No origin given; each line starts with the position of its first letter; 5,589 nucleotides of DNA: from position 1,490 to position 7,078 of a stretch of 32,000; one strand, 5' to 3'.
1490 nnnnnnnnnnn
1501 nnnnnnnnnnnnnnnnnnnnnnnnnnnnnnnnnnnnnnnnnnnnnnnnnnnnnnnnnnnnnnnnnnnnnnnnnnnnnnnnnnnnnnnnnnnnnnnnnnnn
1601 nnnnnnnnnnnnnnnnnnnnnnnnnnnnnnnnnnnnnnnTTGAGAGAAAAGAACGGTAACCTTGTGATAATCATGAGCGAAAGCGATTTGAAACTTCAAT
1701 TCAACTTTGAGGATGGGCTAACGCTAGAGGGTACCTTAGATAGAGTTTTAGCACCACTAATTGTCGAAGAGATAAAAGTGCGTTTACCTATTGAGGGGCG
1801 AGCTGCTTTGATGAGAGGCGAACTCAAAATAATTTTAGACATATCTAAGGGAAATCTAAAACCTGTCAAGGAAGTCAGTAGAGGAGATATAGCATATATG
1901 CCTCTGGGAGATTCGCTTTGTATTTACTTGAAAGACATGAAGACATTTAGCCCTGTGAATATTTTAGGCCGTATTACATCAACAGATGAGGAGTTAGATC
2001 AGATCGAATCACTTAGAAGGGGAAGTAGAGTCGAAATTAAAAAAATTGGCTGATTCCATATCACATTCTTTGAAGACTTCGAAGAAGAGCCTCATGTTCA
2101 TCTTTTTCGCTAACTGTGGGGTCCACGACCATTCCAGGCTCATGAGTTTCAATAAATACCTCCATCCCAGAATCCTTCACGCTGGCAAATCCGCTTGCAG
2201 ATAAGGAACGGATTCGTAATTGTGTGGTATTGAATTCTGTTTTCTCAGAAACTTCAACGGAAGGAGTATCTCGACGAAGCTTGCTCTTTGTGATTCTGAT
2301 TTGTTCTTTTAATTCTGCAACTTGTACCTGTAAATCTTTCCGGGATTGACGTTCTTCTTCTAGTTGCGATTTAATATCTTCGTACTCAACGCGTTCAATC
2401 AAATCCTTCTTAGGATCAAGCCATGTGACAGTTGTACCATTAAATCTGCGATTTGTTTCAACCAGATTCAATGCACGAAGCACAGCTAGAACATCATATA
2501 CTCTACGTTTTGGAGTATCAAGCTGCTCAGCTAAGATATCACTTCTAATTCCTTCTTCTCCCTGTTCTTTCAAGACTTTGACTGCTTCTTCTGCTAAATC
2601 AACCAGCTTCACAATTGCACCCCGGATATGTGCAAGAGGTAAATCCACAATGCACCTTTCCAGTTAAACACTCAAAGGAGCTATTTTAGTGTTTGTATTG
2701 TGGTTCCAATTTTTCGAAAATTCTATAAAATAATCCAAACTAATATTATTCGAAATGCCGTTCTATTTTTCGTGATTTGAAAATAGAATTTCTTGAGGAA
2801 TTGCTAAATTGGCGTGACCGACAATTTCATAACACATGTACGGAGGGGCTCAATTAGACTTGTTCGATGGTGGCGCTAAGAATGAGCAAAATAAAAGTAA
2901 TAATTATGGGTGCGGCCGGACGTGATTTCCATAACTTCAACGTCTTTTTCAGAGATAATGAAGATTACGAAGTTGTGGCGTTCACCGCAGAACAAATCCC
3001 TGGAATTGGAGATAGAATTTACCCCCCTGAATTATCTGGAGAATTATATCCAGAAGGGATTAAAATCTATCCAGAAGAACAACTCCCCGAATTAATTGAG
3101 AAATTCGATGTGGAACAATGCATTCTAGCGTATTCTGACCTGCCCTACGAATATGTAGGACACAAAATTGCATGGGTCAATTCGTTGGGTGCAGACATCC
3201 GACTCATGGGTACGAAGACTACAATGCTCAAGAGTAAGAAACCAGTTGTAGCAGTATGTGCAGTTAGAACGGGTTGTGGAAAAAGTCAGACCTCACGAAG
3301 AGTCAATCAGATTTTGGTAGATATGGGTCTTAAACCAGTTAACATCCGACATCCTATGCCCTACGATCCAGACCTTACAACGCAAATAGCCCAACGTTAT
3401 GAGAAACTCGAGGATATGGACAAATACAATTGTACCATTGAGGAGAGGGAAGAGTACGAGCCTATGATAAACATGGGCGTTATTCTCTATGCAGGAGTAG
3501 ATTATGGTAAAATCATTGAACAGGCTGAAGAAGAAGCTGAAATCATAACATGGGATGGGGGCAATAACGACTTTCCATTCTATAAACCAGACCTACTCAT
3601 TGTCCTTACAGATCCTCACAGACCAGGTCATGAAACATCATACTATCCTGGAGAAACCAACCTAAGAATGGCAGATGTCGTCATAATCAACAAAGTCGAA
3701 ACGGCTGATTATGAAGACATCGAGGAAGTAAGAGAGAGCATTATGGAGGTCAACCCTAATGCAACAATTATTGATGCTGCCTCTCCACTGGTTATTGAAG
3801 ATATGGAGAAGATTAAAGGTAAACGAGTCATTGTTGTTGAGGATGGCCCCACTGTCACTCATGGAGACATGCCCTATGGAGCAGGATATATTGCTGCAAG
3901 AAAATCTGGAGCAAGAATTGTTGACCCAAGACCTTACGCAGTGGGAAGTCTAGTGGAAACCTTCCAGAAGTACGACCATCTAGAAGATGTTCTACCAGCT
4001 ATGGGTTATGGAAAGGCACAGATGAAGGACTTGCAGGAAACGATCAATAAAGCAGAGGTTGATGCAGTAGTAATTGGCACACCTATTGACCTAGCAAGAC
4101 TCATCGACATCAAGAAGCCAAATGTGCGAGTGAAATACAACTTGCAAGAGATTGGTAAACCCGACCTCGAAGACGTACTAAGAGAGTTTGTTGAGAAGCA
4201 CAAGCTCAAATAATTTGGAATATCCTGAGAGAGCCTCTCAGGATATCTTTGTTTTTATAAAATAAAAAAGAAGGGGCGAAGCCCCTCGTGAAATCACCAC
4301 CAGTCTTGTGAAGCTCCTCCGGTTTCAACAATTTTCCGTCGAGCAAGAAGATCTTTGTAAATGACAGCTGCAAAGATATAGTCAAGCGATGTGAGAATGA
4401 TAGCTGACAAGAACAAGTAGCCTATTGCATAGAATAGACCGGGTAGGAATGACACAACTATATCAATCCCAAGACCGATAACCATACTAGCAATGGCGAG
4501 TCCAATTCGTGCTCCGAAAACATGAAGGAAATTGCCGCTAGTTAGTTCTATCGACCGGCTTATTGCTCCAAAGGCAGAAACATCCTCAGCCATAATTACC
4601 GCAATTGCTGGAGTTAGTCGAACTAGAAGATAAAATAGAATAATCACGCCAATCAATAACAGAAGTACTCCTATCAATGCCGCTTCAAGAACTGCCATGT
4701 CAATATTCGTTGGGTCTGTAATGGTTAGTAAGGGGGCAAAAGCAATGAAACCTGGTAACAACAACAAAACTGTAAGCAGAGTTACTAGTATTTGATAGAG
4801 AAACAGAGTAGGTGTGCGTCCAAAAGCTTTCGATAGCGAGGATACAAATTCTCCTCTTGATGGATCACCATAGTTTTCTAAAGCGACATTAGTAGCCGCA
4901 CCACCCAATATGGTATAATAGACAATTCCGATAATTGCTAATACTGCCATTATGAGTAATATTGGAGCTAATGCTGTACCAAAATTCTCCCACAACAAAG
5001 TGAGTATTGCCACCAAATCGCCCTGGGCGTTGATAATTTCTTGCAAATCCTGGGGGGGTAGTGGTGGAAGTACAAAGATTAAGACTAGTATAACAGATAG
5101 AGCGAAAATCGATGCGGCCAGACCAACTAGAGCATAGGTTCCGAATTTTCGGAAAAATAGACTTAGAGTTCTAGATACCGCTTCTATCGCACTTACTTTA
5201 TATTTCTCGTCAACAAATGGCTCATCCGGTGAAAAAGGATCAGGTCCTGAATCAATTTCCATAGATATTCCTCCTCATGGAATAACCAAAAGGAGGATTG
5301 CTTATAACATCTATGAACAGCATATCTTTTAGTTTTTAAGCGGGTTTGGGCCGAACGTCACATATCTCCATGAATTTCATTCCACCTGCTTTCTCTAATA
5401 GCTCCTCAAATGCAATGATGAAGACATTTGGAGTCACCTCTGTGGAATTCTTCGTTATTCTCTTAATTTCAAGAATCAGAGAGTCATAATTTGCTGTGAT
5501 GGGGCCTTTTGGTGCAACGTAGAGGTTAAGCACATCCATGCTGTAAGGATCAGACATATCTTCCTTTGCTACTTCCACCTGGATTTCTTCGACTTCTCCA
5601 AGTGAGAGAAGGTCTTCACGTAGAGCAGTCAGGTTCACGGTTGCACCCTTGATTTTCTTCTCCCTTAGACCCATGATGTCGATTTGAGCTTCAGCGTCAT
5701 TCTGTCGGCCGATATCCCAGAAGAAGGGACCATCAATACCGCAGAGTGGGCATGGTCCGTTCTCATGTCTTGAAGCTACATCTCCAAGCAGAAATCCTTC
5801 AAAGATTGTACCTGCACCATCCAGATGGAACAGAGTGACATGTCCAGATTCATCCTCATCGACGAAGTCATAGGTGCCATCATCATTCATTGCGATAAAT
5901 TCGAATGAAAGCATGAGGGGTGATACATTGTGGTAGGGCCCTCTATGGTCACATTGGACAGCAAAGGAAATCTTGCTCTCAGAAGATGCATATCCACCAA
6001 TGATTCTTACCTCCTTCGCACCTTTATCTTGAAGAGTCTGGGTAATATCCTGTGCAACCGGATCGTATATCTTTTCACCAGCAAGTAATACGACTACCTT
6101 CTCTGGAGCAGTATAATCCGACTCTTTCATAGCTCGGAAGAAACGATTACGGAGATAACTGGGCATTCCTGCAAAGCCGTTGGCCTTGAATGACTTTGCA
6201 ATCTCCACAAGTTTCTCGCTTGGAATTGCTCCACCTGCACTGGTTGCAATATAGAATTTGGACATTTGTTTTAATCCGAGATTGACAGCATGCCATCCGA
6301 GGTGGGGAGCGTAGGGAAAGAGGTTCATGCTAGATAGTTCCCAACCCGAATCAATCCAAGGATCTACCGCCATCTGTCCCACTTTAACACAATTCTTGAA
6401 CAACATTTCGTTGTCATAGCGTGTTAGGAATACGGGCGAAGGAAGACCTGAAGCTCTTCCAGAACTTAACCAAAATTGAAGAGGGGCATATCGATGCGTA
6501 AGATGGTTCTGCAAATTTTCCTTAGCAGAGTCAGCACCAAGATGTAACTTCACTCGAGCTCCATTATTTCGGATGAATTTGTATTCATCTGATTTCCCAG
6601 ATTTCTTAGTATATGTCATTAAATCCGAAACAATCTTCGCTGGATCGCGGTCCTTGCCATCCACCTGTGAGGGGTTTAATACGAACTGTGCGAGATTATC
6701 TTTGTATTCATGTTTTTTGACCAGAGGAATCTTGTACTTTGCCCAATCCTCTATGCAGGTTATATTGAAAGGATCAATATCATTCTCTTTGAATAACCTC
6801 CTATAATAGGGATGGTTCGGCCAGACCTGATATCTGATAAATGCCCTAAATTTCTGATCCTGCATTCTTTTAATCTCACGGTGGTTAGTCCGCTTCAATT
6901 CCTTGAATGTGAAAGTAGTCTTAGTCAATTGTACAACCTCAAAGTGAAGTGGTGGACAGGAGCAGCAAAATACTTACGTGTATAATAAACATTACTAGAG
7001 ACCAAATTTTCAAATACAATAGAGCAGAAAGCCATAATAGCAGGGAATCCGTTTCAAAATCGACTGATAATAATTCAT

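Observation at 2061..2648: Archaeal E2F/DP-like transcription factor with DNA-binding domain, coiled coil and possible marked box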

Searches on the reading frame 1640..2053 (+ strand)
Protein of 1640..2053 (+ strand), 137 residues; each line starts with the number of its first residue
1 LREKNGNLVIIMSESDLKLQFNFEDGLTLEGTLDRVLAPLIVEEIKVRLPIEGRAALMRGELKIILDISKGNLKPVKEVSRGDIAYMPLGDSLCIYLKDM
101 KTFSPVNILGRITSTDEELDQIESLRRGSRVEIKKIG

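Call 22: search_protein_families(library=pfam, proteins=[window:1640-2053:+], max_evalue=0.001)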
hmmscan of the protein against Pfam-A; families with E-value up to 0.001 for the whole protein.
window:1640-2053:+ (137 aa): 2 families
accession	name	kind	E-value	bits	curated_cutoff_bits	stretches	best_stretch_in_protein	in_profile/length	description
PF04126.18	Cyclophil_like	-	4.9e-12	46.2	27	1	18-124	2-113/120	Cyclophilin-like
PF18050.6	Cyclophil_like2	-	3.5e-06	27.5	22.7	1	76-133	55-114/115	Cyclophilin-like family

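Call 76: search_protein_families(library=ncbifam, proteins=[window:1640-2053:+], max_evalue=0.001)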
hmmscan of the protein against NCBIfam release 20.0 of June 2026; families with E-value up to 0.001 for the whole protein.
window:1640-2053:+ (137 aa): 0 families

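Call 86: search_solved_structures(query=window:1640-2050:+, max_evalue=1)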
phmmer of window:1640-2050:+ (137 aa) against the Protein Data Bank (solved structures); distinct sequences matched with E-value up to 1: 4.
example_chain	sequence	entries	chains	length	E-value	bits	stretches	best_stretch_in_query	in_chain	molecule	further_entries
2ka0_A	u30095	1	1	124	0.0027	21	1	41-132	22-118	uncharacterized protein TM1367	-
1zx8_A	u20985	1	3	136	0.0028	21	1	41-132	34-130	hypothetical protein TM1367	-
2nnz_A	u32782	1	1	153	0.007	19.7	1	16-120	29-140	Hypothetical protein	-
5jzx_A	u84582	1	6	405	0.25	14.7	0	6-54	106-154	UDP-N-acetylenolpyruvoylglucosamine reductase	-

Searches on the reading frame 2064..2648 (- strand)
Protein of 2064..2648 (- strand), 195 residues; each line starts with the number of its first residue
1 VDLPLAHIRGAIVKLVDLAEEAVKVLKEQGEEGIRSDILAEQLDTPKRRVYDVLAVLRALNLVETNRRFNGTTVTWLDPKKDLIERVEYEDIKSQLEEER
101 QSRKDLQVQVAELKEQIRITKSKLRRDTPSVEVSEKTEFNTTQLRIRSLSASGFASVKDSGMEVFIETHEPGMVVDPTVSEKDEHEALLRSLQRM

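Call 5: search_protein_families(library=pfam, proteins=[window:2064-2648:-], max_evalue=10)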
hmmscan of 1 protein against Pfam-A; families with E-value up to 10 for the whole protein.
window:2064-2648:- (195 aa): 9 families
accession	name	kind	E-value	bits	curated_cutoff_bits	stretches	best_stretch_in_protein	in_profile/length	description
PF02319.26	E2F_TDP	-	5.4e-09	36.1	25.7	1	18-76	8-63/65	E2F/DP family winged-helix DNA-binding domain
PF01978.25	TrmB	-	0.0019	18.4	25.6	1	37-67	26-56/68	Sugar-specific transcriptional regulator TrmB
PF02082.26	Rrf2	-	0.017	15.7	30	1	19-67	8-57/132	Iron-dependent Transcriptional regulator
PF06971.19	Put_DNA-bind_N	-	0.018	15.6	27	1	22-45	16-39/49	Putative DNA-binding protein N-terminus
PF21054.2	RUBC_PIKBD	-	0.023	15.3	24.3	1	84-152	20-87/212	Rubicon, PI3K-binding domain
PF10186.14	ATG14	-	0.059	12.9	33.2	1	80-132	55-107/347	Vacuolar sorting 38 and autophagy-related subunit 14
PF03444.21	HrcA_DNA-bdg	-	0.096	12.8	21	1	23-65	14-55/79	Winged helix-turn-helix transcription repressor, HrcA DNA-binding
PF23257.1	DUF7071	-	0.11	12.7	27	1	73-115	18-60/68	Domain of unknown function (DUF7071)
PF08717.15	CoV_NSP8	-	0.13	12.6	27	1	87-128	13-53/197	Coronavirus replicase NSP8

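Call 6: search_protein_families(library=ncbifam, proteins=[window:2064-2648:-], max_evalue=10)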
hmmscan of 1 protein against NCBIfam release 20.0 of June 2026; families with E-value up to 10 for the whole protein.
window:2064-2648:- (195 aa): 2 families
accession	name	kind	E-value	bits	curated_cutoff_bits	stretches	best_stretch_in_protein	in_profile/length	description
NF047392.1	TransRegTrmBHalo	equivalog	0.025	13.6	500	1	28-99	31-93/349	HTH-type sugar sensing transcriptional regulator TrmB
TIGR02209.1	ftsL_broad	equivalog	0.12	12.3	42.45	1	87-121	31-65/85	cell division protein FtsL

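Call 7: search_solved_structures(query=window:2064-2648:-, max_evalue=10, show_alignments=4)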
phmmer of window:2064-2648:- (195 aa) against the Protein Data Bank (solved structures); distinct sequences matched with E-value up to 10: 4.
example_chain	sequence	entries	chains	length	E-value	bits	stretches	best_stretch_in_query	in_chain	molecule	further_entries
4yo2_A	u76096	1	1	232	0.00088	22.5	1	36-77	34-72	Transcription factor E2F8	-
6y8l_A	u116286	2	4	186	0.11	15.8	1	134-175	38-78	DNA gyrase subunit B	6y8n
1cf7_A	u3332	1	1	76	0.77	13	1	23-68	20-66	PROTEIN (TRANSCRIPTION FACTOR E2F-4)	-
6kmv_L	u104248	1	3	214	1.9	11.7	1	81-135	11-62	Gasdermin-D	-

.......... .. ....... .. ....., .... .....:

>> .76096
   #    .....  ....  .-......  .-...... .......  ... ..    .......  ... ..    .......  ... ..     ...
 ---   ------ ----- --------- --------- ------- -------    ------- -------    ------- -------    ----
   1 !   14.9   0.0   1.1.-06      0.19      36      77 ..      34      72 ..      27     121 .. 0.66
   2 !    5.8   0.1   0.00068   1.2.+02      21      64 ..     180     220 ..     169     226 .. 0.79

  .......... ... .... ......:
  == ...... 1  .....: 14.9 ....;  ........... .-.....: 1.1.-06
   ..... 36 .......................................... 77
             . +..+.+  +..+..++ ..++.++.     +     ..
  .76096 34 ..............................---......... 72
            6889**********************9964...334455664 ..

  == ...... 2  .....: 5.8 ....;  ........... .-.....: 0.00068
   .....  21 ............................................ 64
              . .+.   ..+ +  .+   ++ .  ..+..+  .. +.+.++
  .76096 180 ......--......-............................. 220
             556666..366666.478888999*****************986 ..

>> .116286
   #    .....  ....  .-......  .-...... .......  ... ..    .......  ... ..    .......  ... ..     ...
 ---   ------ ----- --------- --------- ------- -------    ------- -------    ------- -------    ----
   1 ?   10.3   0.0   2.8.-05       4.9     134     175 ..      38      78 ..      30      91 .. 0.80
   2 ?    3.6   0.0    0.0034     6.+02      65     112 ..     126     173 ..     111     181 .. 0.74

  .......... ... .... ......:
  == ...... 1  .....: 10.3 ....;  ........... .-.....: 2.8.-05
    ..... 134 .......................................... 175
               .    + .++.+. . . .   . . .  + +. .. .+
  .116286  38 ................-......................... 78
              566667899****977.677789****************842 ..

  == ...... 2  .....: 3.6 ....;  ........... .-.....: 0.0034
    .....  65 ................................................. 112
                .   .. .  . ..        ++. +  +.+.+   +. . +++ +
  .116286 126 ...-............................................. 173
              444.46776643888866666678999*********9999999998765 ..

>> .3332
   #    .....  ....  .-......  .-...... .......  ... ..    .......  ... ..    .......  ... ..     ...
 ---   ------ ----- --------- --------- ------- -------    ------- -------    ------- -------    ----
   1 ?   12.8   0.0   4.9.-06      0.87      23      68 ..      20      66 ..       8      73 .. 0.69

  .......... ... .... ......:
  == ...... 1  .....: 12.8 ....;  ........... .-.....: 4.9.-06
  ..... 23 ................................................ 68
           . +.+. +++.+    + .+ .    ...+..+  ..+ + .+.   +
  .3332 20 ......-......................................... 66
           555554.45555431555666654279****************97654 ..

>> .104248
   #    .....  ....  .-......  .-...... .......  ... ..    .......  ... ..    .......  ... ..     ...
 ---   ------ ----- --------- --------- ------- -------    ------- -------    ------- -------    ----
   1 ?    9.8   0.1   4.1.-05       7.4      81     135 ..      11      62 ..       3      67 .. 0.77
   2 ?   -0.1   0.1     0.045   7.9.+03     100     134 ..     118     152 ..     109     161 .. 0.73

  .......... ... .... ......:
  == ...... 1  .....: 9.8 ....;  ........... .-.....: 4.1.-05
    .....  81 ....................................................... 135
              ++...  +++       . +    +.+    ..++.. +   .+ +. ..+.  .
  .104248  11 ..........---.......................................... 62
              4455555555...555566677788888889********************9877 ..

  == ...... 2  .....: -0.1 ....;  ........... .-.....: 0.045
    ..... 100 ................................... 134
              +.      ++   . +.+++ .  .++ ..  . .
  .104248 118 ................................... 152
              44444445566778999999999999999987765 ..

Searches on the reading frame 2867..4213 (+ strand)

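Call 22: search_protein_families(library=pfam, proteins=[window:2867-4213:+], max_evalue=0.001)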
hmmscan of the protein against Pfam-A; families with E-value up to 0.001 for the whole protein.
window:2867-4213:+ (448 aa): 1 family
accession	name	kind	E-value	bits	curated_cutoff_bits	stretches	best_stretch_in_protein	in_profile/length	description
PF02492.25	cobW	-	7.7e-05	22.8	20.7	1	242-302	116-179/180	CobW/HypB/UreG, nucleotide-binding domain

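Call 76: search_protein_families(library=ncbifam, proteins=[window:2867-4213:+], max_evalue=0.001)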
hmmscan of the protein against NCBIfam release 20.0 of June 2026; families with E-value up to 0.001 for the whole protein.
window:2867-4213:+ (448 aa): 1 family
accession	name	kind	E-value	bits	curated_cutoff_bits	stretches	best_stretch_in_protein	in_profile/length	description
TIGR00073.1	hypB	equivalog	0.00093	18.7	121.2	0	265-304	154-195/217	hydrogenase nickel incorporation protein HypB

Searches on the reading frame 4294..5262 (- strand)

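Call 22: search_protein_families(library=pfam, proteins=[window:4294-5262:-], max_evalue=0.001)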
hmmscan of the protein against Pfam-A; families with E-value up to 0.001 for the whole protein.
window:4294-5262:- (322 aa): 1 family
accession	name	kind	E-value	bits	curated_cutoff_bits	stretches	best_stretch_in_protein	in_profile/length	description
PF10110.14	GPDPase_memb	-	1.3e-05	24.6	29.6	1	67-301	32-270/321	Membrane domain of glycerophosphoryl diester phosphodiesterase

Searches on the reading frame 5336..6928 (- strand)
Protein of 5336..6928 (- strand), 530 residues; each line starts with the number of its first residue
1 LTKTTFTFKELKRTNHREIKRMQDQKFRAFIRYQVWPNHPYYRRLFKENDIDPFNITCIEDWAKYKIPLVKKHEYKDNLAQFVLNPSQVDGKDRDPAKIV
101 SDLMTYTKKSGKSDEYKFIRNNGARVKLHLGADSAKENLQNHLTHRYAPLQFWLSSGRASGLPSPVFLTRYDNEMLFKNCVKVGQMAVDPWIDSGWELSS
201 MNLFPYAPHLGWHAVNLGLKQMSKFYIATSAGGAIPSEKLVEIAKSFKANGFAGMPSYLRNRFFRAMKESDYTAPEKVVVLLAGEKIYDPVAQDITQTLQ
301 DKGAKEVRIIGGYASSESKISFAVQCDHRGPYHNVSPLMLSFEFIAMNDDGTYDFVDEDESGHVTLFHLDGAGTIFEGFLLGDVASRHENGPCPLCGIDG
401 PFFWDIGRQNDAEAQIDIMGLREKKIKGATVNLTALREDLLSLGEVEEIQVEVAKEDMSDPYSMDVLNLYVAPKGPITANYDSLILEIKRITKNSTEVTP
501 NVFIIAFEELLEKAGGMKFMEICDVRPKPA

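Call 22: search_protein_families(library=pfam, proteins=[window:5336-6928:-], max_evalue=0.001)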
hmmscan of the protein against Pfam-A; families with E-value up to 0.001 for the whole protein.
window:5336-6928:- (530 aa): 0 families

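Call 76: search_protein_families(library=ncbifam, proteins=[window:5336-6928:-], max_evalue=0.001)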
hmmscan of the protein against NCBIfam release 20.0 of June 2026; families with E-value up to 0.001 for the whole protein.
window:5336-6928:- (530 aa): 4 families
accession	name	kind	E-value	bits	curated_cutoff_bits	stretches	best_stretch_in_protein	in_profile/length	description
NF053551.1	FlxY_rubin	equivalog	2.8e-16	59.3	520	2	14-84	4-71/424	flexirubin biosynthesis putative acyl-CoA ligase FlxY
NF041878.1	paak_haloarch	equivalog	1e-07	30.9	700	1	9-80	3-71/427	phenylacetate--CoA ligase PaaK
NF045666.1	DVU1553_fam_AMP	equivalog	1.2e-06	27.8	300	0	237-385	171-308/331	DVU_1553 family AMP-dependent CoA ligase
TIGR02155.1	PA_CoA_ligase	equivalog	0.00015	20.4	646.3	1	15-79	4-65/422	phenylacetate--CoA ligase PaaK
